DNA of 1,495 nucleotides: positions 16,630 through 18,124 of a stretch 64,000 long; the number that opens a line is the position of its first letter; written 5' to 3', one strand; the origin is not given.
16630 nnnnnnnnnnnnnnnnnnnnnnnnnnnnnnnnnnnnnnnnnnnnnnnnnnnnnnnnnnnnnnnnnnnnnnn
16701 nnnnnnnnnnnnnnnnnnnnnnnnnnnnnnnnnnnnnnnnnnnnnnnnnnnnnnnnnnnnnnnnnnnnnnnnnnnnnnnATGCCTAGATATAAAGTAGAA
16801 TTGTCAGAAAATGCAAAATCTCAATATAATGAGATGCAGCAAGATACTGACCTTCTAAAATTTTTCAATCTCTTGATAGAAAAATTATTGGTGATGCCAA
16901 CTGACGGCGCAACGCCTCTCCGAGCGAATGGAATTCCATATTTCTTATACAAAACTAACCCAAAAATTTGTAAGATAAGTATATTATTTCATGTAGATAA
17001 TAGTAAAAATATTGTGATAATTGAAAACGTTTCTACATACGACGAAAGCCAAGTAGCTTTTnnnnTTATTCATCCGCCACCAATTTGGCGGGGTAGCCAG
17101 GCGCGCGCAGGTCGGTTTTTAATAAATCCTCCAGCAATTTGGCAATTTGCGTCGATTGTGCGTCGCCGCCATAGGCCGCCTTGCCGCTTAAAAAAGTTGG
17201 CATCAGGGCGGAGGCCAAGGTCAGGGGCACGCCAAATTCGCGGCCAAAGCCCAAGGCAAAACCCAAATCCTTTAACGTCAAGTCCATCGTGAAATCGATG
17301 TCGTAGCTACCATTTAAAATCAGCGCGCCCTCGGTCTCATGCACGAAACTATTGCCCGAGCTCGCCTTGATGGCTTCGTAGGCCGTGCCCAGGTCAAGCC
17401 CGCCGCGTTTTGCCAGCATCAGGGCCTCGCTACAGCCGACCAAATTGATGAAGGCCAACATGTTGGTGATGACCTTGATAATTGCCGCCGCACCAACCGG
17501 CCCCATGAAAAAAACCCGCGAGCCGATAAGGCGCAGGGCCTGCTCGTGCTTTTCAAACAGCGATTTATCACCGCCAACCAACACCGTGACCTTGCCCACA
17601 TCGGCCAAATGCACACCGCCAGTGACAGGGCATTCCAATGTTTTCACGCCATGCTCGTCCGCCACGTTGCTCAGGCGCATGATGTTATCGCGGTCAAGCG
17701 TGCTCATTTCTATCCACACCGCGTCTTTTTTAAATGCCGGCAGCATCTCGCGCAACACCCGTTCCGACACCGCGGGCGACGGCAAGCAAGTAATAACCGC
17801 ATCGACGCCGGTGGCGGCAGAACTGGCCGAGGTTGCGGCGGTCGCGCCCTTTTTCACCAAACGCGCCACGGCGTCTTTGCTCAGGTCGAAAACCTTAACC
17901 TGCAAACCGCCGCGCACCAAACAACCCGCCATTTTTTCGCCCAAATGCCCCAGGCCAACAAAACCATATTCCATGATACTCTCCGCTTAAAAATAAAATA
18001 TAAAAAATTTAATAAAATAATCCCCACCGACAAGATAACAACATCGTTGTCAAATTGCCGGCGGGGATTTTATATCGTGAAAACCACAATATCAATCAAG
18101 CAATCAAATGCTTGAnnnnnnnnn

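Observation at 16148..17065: AT-rich islet encoding a Panacea-domain antitoxin-like protein translationally coupled to a RelE/ParE-like toxin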

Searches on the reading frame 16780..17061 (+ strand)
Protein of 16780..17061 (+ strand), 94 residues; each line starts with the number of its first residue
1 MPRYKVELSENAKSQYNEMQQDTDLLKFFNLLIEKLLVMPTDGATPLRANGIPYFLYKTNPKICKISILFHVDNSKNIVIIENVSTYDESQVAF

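Call 4: search_protein_families(library=pfam, proteins=[window:16780-17061:+], max_evalue=10)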
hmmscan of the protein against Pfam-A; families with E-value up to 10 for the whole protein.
window:16780-17061:+ (94 aa): 1 family
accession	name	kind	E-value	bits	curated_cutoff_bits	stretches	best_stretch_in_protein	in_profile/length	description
PF18801.6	RapH_N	-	0.13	12.8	27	1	8-33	29-54/62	response regulator aspartate phosphatase H, N terminal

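Call 5: search_protein_families(library=ncbifam, proteins=[window:16780-17061:+], max_evalue=10)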
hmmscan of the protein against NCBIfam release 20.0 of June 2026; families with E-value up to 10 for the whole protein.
window:16780-17061:+ (94 aa): 0 families

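Call 6: search_protein_families(library=padloc, proteins=[window:16780-17061:+], max_evalue=10)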
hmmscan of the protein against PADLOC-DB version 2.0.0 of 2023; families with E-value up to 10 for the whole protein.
window:16780-17061:+ (94 aa): 0 families

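Call 7: search_protein_families(library=phrogs, proteins=[window:16780-17061:+], max_evalue=10)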
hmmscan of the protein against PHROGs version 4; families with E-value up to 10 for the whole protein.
window:16780-17061:+ (94 aa): 2 families
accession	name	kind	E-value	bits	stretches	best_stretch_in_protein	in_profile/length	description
phrog_1213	-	moron, auxiliary metabolic gene and host takeover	0.11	14.1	1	4-85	3-81/88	RelE-like toxin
phrog_13380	-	unknown function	0.21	12.6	1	12-85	11-78/83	-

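Call 8: find_homologous_proteins(query=window:16780-17061:+, max_evalue=0.01)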
Query window:16780-17061:+ (94 aa): 1 proteins with E <= 0.01 among 2 candidates.
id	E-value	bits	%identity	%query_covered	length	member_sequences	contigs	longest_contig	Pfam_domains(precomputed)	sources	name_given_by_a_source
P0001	4.1e-55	201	100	100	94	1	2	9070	-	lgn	-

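Call 12: search_solved_structures(query=window:16780-17061:+, max_evalue=10, show_alignments=3)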
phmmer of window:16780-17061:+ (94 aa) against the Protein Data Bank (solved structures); distinct sequences matched with E-value up to 10: 0.

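Call 13: find_encoding_contigs(protein=P0001, flank=10000)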
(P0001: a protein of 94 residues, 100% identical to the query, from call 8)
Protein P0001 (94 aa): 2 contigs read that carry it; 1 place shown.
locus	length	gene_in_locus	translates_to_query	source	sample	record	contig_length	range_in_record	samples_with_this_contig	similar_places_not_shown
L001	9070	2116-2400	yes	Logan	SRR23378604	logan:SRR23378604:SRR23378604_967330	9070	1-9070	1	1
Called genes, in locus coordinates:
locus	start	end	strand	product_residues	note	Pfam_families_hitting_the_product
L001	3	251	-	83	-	?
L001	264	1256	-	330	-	PF06089:Asparaginase_II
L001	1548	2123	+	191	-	PF13274:SocA_Panacea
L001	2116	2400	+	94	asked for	-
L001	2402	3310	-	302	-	PF03446:NAD_binding_2, PF14833:NAD_binding_11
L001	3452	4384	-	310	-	PF04069:OpuAC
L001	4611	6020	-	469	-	PF00009:GTP_EFTU, PF01926:MMR_HSR1 (faint), PF22594:GTP-eEF1A_C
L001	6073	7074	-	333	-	PF04069:OpuAC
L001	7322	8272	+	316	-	PF02405:MlaE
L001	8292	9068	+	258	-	PF00005:ABC_tran, PF13304:AAA_21 (faint)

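Call 18: search_protein_representatives(protein=window:16780-17061:+)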
Query: 94 residues. Proteins with E-value up to 0.001 (for the whole library): 3; up to 1e-10: 1; up to 1e-30: 1. The best 3 are listed.
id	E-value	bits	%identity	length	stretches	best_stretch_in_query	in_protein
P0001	1.3e-55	201.0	100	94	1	1-94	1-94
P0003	2.6e-05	40.4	24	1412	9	32-70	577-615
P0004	5.5e-04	36.2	45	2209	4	22-42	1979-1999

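Call 19: predict_structure(protein=window:16780-17061:+)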
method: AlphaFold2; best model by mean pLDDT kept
length: 94 residues; sequences in the alignment: 1
mean_pLDDT: 69.3   pTM: 0.58
mean pLDDT of the five models: 69.3, 69.1, 65.3, 55.3, 38.3
residues with pLDDT >= 90: 0; 70-90: 53; 50-70: 36; < 50: 5
segments of 3 or more residues with pLDDT < 50: 91-94
pLDDT, mean of each block of 10 residues (from residue 1): 76 82 76 73 60 57 64 80 70 38
secondary structure, 60 per line:
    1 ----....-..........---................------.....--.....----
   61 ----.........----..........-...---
elements in order: E5-8 H10-19 H23-38 E45-49 E52-56 E65-73 E78-87

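Call 32: search_dna_similar(query=window:16780-17061:+, collection=plasmids, mode=protein, max_evalue=10, max_rows=20)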
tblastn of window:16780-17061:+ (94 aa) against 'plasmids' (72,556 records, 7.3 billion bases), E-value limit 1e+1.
No match.

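Call 66: fold_search(model_id=the predicted structure, library=pdb)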
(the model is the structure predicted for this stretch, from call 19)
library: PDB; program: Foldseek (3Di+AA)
matches with E <= 10: 485; with E <= 0.001: 4
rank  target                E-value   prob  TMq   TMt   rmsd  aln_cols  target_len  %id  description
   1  2khe_MODEL_1_A        1.7e-04  1.00  0.69  0.72   3.6        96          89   16  Solution Structure of the Bacterial Toxin Rele from Thermus Thermophilus HB8 (released 2010-03-31)
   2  3g5o_B                2.1e-04  1.00  0.72  0.82   2.3        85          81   18  The crystal structure of the toxin-antitoxin complex RelBE2 (Rv2865-2866) from Mycobacterium tuberculosis (released 2009-04-14)
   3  9g12_A                5.5e-04  1.00  0.72  0.79   2.4        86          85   14  Mycobacterium tuberculosis RelBE1 toxin-antitoxin system; rv1247c (relB1 antitoxin), rv1246c (relE1 toxin) (released 2025-12-17)
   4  3g5o_C                7.0e-04  1.00  0.69  0.74   2.6        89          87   19  The crystal structure of the toxin-antitoxin complex RelBE2 (Rv2865-2866) from Mycobacterium tuberculosis (released 2009-04-14)
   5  9g12_B                1.1e-03  1.00  0.69  0.76   2.5        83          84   14  Mycobacterium tuberculosis RelBE1 toxin-antitoxin system; rv1247c (relB1 antitoxin), rv1246c (relE1 toxin) (released 2025-12-17)
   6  4fxe_E                3.0e-03  1.00  0.70  0.79   2.9        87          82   14  Crystal structure of the intact E. coli RelBE toxin-antitoxin complex (released 2012-08-29)
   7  7v6w_F                3.0e-03  1.00  0.71  0.75   3.0        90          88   21  Crystal structure of heterohexameric Sa2YoeB-Sa2YefM complex bound to 26bp-DNA (released 2021-12-15)
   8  9w3a_A                3.0e-03  1.00  0.68  0.57   4.2       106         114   12  Crystal structure of PfiAT toxin-antitoxin complex (released 2026-02-11)
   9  7v5y_E                3.2e-03  1.00  0.71  0.75   3.0        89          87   20  Crystal structure of hexameric complex of Sa2YoeB-Sa2YefM toxin-antitoxin from Staphylococcus aureus (released 2021-12-15)
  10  9w3a_C                3.4e-03  1.00  0.65  0.56   4.4       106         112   13  Crystal structure of PfiAT toxin-antitoxin complex (released 2026-02-11)
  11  5mje_A                4.1e-03  1.00  0.66  0.57   3.4        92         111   11  Crystal structure of the HigB2 toxin in complex with Nb8 (released 2017-04-05)
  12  9w3a_B                4.7e-03  1.00  0.64  0.55   4.4       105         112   13  Crystal structure of PfiAT toxin-antitoxin complex (released 2026-02-11)
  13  4v7k_Ay               5.3e-03  1.00  0.72  0.72   3.4        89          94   17  Structure of RelE nuclease bound to the 70S ribosome (postcleavage state) (released 2014-07-09)
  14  7v6w_E                5.7e-03  1.00  0.71  0.75   3.2        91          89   21  Crystal structure of heterohexameric Sa2YoeB-Sa2YefM complex bound to 26bp-DNA (released 2021-12-15)
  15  4fxh_B                8.8e-03  1.00  0.66  0.66   4.1        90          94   14  Crystal structure of the isolated E. coli RelE toxin, P212121 form (released 2012-08-29)
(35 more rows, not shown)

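Call 67: fold_search(model_id=the predicted structure, library=viral)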
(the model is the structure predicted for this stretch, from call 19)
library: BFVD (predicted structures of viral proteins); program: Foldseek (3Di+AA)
matches with E <= 10: 971; with E <= 0.001: 0
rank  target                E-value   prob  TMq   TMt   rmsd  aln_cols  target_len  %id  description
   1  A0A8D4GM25            3.6e-03  1.00  0.62  0.52   4.4        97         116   12  (no name in the UniProt tables at hand)
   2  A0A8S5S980            9.9e-03  1.00  0.58  0.46   3.3        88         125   14  Uncharacterized protein [Phage sp. ctGns7]
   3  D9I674                1.5e-02  0.98  0.50  0.43   5.5       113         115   14  Uncharacterized protein [Acinetobacter phage 133]
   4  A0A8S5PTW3            7.1e-02  0.75  0.39  0.10   4.8        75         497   13  Minor capsid protein [Siphoviridae sp. ctJER10]
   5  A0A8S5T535            8.0e-02  0.97  0.59  0.46   4.3       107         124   13  HTH-type transcriptional regulator [Siphoviridae sp. ctMBu2]
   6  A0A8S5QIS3            9.7e-02  0.28  0.24  0.23  10.8        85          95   13  Uncharacterized protein [Siphoviridae sp. ctiOl67]
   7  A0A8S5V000            1.2e-01  0.21  0.28  0.23  19.8        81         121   10  Picornaviridae P3A protein [Siphoviridae sp. ctJT77]
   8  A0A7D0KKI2            1.3e-01  0.69  0.42  0.23   6.2       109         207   10  (no name in the UniProt tables at hand)
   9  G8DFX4                1.3e-01  0.30  0.22  0.08   5.9        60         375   12  (no name in the UniProt tables at hand)
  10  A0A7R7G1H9            1.6e-01  0.33  0.32  0.30  12.2        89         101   18  (no name in the UniProt tables at hand)
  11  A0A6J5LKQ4            1.7e-01  0.20  0.26  0.24  15.1        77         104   10  Uncharacterized protein [uncultured Caudovirales phage]
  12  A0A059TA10            1.8e-01  0.08  0.21  0.14  16.7       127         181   10  Uncharacterized protein [Listeria phage LP-026]
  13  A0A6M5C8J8            1.9e-01  0.89  0.52  0.41   3.8        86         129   10  (no name in the UniProt tables at hand)
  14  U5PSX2                1.9e-01  0.66  0.45  0.33   4.8        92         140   16  Uncharacterized protein [Bacillus phage Blastoid]
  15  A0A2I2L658            1.9e-01  0.18  0.26  0.15  10.3        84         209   11  Uncharacterized protein [Orpheovirus IHUMI-LCC2]
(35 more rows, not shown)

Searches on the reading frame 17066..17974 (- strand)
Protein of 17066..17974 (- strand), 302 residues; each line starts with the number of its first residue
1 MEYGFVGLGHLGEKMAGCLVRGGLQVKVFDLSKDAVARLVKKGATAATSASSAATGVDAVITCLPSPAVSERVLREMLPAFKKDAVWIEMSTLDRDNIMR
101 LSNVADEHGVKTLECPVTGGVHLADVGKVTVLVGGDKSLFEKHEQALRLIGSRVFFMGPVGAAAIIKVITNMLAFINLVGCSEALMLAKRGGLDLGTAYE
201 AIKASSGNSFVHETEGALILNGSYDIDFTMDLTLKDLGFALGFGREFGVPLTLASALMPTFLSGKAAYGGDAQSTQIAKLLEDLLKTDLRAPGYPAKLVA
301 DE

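Call 28: find_related_loci(query=window:17066-17974:-, collection=genome_contigs, flank=6000)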
Query window:17066-17974:- (302 aa) in genome_contigs; peptide patterns used: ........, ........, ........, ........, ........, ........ (x = any residue, [..] = any of these).
600 stretches matched a pattern (row limit reached: there are more); 481 encode a relative of the query (tblastn E <= 1e-3); the best 80 are kept; 80 distinct loci.
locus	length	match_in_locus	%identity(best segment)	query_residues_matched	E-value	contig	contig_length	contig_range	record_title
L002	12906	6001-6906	87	1-302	1e-175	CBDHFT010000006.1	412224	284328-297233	MAG: Alphaproteobacteria bacterium isolate 80a07e34-7aa6-4b43-93f2-10e3ce3875ad genome assembly, contig: contig_6, whole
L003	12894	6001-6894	67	1-298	2e-132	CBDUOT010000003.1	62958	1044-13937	MAG TPA_asm: uncultured Rhodobacterales bacterium isolate SRR22808127_concoct_16 genome assembly, contig: ERZ25043441.10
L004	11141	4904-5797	67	1-298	1e-130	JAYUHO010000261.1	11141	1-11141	MAG: Cypionkella sp. isolate GFS_8474 GFS_8474_260, whole genome shotgun sequence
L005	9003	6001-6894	66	1-298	1e-130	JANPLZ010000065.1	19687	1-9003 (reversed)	MAG: Cypionkella sp. isolate VAR_48_metabat_365 VAR_48_k141_4066864, whole genome shotgun sequence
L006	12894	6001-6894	68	1-298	3e-130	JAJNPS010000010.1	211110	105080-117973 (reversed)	MAG: Rhodobacterales bacterium isolate MAG_013 k141_162737, whole genome shotgun sequence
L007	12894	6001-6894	67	1-298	2e-130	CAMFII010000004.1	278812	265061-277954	MAG: uncultured Rhodobacter sp. isolate SRR9109405_bin.18_metaWRAP_v1.3_MAG genome assembly, contig: ERZ12289976.29, who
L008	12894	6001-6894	67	1-298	2e-130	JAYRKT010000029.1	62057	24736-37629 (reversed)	MAG: Rhodobacter sp. isolate XM2_XAASGE1bin.22 NODE_460_length_62057_cov_2.353964, whole genome shotgun sequence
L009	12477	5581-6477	67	1-299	2e-130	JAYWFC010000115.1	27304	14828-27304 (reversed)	MAG: Aestuariivirga sp. isolate GL98_UP_metabinner_7 GL98_UP_metabinner_7_114, whole genome shotgun sequence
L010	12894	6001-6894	67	1-298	4e-130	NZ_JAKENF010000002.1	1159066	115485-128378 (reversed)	Alitabrizicola rongguiensis strain J26 NODE_2_length_1159066_cov_174.646382, whole genome shotgun sequence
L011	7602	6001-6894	67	1-298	5e-130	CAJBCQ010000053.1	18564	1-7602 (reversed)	MAG: uncultured Rhizobiales bacterium isolate Loc080925-4m_bin-0358 genome assembly, contig: bin-0358:053/264, whole gen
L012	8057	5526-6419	66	1-298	8e-130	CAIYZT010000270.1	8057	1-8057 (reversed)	MAG: uncultured Rhodobacteraceae bacterium isolate ErkenSummer_bin-3743 genome assembly, contig: bin-3743:270/441, whole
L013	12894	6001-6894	66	1-298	2e-129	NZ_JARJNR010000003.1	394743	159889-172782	Frigidibacter sp. SD6-1 strain SD6 Scaffold3_1, whole genome shotgun sequence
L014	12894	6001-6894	66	1-298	6e-129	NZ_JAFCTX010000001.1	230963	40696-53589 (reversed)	Cypionkella sp. TWP1-2-1b2 NODE_3_length_230963_cov_21.861062, whole genome shotgun sequence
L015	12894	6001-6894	66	1-298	3e-129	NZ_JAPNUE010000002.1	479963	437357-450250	Frigidibacter sp. RF13 NODE_2_length_479963_cov_270.594147, whole genome shotgun sequence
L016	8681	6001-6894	66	1-298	6e-129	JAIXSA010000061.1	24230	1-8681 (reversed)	MAG: Rhodobacteraceae bacterium isolate C4_MAG_00083 pond_C4_MAG_00083_000000000115, whole genome shotgun sequence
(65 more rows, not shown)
